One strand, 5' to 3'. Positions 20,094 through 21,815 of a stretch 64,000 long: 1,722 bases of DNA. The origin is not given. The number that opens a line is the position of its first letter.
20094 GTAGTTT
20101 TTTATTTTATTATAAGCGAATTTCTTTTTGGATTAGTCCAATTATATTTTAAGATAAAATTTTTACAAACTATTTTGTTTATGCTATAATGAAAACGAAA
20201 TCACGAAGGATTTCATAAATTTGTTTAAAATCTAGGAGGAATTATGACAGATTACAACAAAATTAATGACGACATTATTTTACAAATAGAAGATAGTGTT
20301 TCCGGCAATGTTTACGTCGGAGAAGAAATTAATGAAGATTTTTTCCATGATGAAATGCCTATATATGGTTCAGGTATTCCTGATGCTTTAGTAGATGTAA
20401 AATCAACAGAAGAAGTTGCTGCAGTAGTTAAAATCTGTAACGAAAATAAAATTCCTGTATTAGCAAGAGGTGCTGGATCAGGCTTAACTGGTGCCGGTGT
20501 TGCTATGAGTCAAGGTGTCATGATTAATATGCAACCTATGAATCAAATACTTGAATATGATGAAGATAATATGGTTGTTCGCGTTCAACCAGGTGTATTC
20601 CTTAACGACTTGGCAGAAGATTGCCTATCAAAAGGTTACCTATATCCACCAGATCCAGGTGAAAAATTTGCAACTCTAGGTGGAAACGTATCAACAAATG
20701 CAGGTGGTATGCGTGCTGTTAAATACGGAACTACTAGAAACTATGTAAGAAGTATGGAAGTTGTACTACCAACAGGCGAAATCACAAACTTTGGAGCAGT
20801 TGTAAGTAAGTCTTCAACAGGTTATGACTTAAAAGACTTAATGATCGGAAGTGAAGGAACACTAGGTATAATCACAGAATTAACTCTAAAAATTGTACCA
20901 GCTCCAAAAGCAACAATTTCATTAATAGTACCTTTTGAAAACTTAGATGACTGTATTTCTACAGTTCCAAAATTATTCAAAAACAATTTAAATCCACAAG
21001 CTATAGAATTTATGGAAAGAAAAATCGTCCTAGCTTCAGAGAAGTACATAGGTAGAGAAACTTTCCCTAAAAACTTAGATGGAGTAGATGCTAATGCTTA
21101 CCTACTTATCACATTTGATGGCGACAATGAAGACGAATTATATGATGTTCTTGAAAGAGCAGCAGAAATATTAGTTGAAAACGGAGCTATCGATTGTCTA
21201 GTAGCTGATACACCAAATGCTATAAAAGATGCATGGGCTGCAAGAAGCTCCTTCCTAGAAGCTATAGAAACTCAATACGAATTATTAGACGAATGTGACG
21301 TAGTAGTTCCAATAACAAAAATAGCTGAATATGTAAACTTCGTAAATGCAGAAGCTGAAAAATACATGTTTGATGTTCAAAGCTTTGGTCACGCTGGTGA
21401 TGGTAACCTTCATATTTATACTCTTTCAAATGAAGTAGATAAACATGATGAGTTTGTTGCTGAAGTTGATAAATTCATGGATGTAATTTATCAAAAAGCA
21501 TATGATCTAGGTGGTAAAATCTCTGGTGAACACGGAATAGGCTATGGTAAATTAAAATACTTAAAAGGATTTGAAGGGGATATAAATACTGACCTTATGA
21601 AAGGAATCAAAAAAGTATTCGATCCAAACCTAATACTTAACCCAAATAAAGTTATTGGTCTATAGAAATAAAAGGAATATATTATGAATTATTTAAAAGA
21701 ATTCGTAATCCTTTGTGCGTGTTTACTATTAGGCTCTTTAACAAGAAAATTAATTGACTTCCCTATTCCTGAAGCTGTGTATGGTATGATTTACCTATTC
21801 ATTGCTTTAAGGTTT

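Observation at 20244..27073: Lactate utilisation/racemisation module placed divergently against the bcd-etfBA butyrate operon (candidate confurcating LDH/Etf system with LrgAB as carrier)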

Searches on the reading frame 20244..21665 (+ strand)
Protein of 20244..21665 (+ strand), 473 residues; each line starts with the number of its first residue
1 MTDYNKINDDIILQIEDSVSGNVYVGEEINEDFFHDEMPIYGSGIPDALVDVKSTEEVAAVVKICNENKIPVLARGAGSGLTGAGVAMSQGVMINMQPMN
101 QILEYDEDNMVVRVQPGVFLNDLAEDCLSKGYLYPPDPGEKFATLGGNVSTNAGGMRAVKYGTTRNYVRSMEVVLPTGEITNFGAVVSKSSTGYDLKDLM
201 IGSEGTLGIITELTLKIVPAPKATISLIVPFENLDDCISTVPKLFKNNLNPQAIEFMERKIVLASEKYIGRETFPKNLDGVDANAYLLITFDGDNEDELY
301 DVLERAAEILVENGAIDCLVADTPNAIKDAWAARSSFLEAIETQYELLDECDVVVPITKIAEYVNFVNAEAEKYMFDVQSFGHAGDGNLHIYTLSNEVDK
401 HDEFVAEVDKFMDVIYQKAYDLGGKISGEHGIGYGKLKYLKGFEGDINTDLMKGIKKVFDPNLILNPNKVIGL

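Call 3: search_protein_families(library=pfam, proteins=[window:20244-21665:+])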
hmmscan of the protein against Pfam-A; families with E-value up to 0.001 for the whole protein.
window:20244-21665:+ (473 aa): 2 families
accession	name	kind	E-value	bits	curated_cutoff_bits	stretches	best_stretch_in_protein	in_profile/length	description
PF02913.24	FAD-oxidase_C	-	3.5e-57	194.4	21.2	1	221-470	2-248/248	FAD linked oxidases, C-terminal domain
PF01565.28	FAD_binding_4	-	1.1e-42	145.5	26.4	1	46-183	1-138/139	FAD binding domain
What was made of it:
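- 20244..21665 (+): FAD- and metal-dependent D-lactate dehydrogenase of the LctD family, Fusobacterium Ldh subclade. Pfam FAD_binding_4 + FAD-oxidase_C (call 3).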

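Call 4: search_protein_families(library=ncbifam, proteins=[window:20244-21665:+])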
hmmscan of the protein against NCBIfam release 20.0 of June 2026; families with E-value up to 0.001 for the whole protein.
window:20244-21665:+ (473 aa): 13 families
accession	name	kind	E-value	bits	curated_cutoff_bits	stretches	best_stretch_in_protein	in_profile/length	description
TIGR00387.1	glcD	equivalog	3.1e-109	365.5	567.9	1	53-469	5-413/413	glycolate oxidase subunit GlcD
NF008408.0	PRK11230.1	equivalog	6.3e-69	232.7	897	1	46-471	56-472/499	glycolate oxidase subunit GlcD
NF049975.1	2HglutDHaseYdiJ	equivalog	1.1e-41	142.6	1350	2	186-470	247-539/1018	D-2-hydroxyglutarate dehydrogenase YdiJ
NF008439.0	PRK11282.1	equivalog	5.8e-28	97.8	284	1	53-253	6-205/358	glycolate oxidase subunit GlcE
NF053785.1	DcplphribOxDprE1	equivalog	7.8e-18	64.9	500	1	48-240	17-204/449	decaprenylphosphoryl-beta-D-ribose oxidase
TIGR01678.1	FAD_lactone_ox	subfamily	5.1e-14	52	396.8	1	43-220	12-181/438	sugar 1,4-lactone oxidase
TIGR01679.1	bact_FAD_ox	subfamily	1.9e-12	46.8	292.25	1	45-220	11-175/419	FAD-linked oxidoreductase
TIGR01676.1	GLDHase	equivalog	7e-11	41.6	458.25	1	53-219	69-227/541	L-galactonolactone dehydrogenase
TIGR01677.1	pln_FAD_oxido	subfamily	1.3e-09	37.1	383.1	1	84-227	74-221/560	FAD-dependent oxidoreductase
NF010480.0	PRK13905.1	equivalog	3.6e-07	29.3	259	1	44-184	32-165/303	UDP-N-acetylmuramate dehydrogenase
NF041226.1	BagK_FevA1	equivalog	4.7e-07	28.6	800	1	46-222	41-208/453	bagremycin/ferroverdin biosynthesis FAD-dependent oxygenase BagK/FevA1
NF041227.1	BagG_FevA2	exception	3.6e-06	25.8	850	1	1-221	1-211/455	bagremycin/ferroverdin biosynthesis FAD-dependent oxygenase BagG/FevA2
NF010478.0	PRK13903.1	equivalog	0.0004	19.3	231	1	44-131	31-115/362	UDP-N-acetylmuramate dehydrogenase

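Call 8: search_solved_structures(query=window:20244-21665:+, max_evalue=1e-20, show_alignments=2)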
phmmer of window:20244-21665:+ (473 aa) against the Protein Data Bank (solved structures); distinct sequences matched with E-value up to 1e-20: 10.
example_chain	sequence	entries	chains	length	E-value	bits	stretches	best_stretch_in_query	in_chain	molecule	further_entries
7qh2_C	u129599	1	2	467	3.2e-133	448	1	3-471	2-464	Lactate dehydrogenase (NAD(+),ferredoxin) subunit LctD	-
9qgz_A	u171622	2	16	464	2.4e-68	234.1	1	26-472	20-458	Glycolate oxidase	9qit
8jdc_A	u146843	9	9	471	8.5e-60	205.9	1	21-471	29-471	Probable D-lactate dehydrogenase, mitochondrial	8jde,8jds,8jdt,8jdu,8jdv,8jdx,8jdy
8jdb_A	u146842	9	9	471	1.9e-58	201.4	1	21-471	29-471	Probable D-lactate dehydrogenase, mitochondrial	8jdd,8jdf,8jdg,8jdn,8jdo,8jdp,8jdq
3pm9_A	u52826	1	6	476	2.1e-57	198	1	33-471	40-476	Putative oxidoreductase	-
6lpn_A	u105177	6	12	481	2.9e-47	164.6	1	46-470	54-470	D-2-hydroxyglutarate dehydrogenase, mitochondrial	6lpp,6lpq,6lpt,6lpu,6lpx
4bc7_A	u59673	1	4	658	7.1e-27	97.4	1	45-260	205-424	ALKYLDIHYDROXYACETONEPHOSPHATE SYNTHASE, PEROXISOMAL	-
4bby_A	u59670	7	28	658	7.1e-27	97.4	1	45-260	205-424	ALKYLDIHYDROXYACETONEPHOSPHATE SYNTHASE, PEROXISOMAL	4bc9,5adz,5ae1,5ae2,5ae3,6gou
4bca_A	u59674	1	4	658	7.2e-27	97.4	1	45-260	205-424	ALKYLDIHYDROXYACETONEPHOSPHATE SYNTHASE, PEROXISOMAL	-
2uuu_A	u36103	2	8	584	6e-26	94.3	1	45-252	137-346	ALKYLDIHYDROXYACETONEPHOSPHATE SYNTHASE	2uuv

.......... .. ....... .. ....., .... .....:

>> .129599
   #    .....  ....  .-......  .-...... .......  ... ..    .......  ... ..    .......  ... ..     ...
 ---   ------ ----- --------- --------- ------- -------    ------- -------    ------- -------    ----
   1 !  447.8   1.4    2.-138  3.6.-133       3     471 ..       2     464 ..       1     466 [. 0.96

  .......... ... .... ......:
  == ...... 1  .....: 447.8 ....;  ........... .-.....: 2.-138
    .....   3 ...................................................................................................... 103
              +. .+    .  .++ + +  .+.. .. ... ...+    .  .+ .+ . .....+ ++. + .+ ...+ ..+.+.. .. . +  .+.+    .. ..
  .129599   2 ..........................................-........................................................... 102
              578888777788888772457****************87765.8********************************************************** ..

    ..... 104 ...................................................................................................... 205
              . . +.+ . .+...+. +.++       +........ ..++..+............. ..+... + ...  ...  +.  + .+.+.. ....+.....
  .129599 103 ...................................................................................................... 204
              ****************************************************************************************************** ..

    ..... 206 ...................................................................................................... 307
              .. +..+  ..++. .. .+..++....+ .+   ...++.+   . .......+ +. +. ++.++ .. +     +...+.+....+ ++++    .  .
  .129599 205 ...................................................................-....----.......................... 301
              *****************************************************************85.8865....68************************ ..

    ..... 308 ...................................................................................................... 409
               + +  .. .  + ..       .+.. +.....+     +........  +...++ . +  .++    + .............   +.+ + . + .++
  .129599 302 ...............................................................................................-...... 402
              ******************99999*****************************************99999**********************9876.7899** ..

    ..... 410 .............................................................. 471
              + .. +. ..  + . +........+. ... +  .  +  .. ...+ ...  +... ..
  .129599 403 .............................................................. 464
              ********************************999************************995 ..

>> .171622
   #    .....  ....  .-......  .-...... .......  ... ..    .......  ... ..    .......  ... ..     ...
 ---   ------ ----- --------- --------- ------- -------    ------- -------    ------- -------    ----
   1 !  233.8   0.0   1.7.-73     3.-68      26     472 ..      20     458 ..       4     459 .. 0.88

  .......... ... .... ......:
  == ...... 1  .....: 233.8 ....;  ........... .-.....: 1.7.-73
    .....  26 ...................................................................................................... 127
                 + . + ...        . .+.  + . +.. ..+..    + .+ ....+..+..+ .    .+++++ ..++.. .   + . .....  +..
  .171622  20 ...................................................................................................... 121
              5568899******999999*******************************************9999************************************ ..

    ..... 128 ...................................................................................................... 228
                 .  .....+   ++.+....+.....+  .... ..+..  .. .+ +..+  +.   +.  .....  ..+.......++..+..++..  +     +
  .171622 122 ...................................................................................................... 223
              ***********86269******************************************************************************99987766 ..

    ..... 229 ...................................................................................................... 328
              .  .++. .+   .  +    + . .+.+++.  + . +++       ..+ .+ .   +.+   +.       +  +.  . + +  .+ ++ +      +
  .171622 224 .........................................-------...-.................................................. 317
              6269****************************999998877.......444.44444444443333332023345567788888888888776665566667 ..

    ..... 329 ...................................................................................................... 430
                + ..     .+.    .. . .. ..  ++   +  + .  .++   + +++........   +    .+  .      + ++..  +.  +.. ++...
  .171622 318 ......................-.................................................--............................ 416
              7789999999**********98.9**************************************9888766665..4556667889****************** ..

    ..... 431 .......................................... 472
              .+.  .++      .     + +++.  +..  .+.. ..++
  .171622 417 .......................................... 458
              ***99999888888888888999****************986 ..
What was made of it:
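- It scores twice as high against LctD as against glycolate oxidase (call 8).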

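Call 10: find_related_loci(query=window:20244-21665:+, collection=genome_contigs, flank=10000)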
Query window:20244-21665:+ (473 aa) in genome_contigs; peptide patterns used: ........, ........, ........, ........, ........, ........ (x = any residue, [..] = any of these).
72 stretches matched a pattern; 51 encode a relative of the query (tblastn E <= 1e-3); 51 distinct loci.
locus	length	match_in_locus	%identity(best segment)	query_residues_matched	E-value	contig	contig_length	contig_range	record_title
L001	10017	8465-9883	93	1-473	0e+0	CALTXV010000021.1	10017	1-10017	MAG: uncultured Anaerococcus sp. isolate EFFTJE2MGH_bin.2.MAG genome assembly, contig: NODE_302_length_10017_cov_4.78658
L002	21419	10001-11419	93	1-473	0e+0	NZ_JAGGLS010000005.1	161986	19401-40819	Anaerococcus nagyae strain DSM 101193 Ga0454152_05, whole genome shotgun sequence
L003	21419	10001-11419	82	1-473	0e+0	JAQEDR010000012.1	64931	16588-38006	Peptoniphilaceae bacterium AM52-5BH AM52-5BH.Scaf12, whole genome shotgun sequence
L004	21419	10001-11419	82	1-473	0e+0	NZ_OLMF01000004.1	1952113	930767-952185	Anaerococcus marasmi strain Marseille-P3557, whole genome shotgun sequence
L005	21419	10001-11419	81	1-473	0e+0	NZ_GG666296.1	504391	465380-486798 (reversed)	Anaerococcus tetradius ATCC 35098 SCAFFOLD2, whole genome shotgun sequence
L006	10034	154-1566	80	3-473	0e+0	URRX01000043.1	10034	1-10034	uncultured Anaerococcus sp. isolate UMGS1286 genome assembly, contig: NODE_397_length_10034_cov_57.808097, whole genome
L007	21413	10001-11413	80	3-473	0e+0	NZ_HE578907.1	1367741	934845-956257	Anaerococcus senegalensis JC48 strain type strain: JC17, whole genome shotgun sequence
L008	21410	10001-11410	80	4-473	0e+0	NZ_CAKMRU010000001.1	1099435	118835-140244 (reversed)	Anaerococcus ihuae strain Marseille-Q5893, whole genome shotgun sequence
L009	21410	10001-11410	80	4-473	0e+0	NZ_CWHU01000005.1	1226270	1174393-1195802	Anaerococcus jeddahensis strain SB3, whole genome shotgun sequence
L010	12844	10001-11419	82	1-473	0e+0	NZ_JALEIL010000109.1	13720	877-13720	MAG: Anaerococcus sp. isolate SUG34 k141_4625810, whole genome shotgun sequence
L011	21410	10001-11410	80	4-473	0e+0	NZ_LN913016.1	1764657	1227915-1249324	Anaerococcus rubeinfantis isolate Anaerococcus rubiinfantis, whole genome shotgun sequence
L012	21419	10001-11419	81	1-473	0e+0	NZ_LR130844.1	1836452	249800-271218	Anaerococcus vaginimassiliensis strain Marseille-P4512, whole genome shotgun sequence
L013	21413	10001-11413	80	3-473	0e+0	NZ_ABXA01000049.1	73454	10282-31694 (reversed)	Anaerococcus hydrogenalis DSM 7454 A_hydrogenalis-1.0_Cont189.1, whole genome shotgun sequence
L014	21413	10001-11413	79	3-473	0e+0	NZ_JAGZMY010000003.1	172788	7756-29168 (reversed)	MAG: Anaerococcus vaginalis isolate L3_108_077G1_dasL3_108_077G1_concoct_2_sub L3_108_077G1_scaffold_29, whole genome sh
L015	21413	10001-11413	79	3-473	0e+0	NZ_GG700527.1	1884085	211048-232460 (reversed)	Anaerococcus vaginalis ATCC 51170 SCAFFOLD1, whole genome shotgun sequence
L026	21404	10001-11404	72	3-471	0e+0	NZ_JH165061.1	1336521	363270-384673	Peptoniphilus indolicus ATCC 29427 SCAFFOLD1, whole genome shotgun sequence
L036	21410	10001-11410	75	1-471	0e+0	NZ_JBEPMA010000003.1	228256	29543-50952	Peptoniphilus olsenii strain DSM 21460 Ga0480188_03, whole genome shotgun sequence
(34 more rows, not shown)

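Call 23: search_solved_structures(query=L036:12570-13337:+, max_evalue=1e-15, show_alignments=3)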
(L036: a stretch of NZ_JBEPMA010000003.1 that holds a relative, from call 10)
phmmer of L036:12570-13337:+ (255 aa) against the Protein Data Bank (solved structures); distinct sequences matched with E-value up to 1e-15: 9.
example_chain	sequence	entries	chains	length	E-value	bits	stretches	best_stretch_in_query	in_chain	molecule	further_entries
4kpu_B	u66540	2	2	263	1.9e-29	106.6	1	1-209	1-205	Electron transfer flavoprotein alpha/beta-subunit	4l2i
7qh2_B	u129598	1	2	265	3.6e-25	92.6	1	2-207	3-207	Lactate dehydrogenase (NAD(+),ferredoxin) subunit LctB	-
7koe_A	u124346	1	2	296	4.2e-24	89.1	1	2-254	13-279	Electron transfer flavoprotein, beta subunit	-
6fah_B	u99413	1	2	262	3e-22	83.1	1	1-203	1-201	Caffeyl-CoA reductase-Etf complex subunit CarD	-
1efv_B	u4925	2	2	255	7.1e-21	78.6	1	2-248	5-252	ELECTRON TRANSFER FLAVOPROTEIN | Electron transfer flavoprotein beta-subunit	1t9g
1efp_B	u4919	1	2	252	2.5e-20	76.8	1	1-239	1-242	PROTEIN (ELECTRON TRANSFER FLAVOPROTEIN)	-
2a1t_S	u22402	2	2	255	4.6e-20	75.9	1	2-248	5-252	Electron transfer flavoprotein beta-subunit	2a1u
5ol2_B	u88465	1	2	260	9.8e-19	71.6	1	1-196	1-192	Electron transfer flavoprotein small subunit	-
5ow0_B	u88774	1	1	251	7e-17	65.5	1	1-252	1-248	Electron transfer flavoprotein, beta subunit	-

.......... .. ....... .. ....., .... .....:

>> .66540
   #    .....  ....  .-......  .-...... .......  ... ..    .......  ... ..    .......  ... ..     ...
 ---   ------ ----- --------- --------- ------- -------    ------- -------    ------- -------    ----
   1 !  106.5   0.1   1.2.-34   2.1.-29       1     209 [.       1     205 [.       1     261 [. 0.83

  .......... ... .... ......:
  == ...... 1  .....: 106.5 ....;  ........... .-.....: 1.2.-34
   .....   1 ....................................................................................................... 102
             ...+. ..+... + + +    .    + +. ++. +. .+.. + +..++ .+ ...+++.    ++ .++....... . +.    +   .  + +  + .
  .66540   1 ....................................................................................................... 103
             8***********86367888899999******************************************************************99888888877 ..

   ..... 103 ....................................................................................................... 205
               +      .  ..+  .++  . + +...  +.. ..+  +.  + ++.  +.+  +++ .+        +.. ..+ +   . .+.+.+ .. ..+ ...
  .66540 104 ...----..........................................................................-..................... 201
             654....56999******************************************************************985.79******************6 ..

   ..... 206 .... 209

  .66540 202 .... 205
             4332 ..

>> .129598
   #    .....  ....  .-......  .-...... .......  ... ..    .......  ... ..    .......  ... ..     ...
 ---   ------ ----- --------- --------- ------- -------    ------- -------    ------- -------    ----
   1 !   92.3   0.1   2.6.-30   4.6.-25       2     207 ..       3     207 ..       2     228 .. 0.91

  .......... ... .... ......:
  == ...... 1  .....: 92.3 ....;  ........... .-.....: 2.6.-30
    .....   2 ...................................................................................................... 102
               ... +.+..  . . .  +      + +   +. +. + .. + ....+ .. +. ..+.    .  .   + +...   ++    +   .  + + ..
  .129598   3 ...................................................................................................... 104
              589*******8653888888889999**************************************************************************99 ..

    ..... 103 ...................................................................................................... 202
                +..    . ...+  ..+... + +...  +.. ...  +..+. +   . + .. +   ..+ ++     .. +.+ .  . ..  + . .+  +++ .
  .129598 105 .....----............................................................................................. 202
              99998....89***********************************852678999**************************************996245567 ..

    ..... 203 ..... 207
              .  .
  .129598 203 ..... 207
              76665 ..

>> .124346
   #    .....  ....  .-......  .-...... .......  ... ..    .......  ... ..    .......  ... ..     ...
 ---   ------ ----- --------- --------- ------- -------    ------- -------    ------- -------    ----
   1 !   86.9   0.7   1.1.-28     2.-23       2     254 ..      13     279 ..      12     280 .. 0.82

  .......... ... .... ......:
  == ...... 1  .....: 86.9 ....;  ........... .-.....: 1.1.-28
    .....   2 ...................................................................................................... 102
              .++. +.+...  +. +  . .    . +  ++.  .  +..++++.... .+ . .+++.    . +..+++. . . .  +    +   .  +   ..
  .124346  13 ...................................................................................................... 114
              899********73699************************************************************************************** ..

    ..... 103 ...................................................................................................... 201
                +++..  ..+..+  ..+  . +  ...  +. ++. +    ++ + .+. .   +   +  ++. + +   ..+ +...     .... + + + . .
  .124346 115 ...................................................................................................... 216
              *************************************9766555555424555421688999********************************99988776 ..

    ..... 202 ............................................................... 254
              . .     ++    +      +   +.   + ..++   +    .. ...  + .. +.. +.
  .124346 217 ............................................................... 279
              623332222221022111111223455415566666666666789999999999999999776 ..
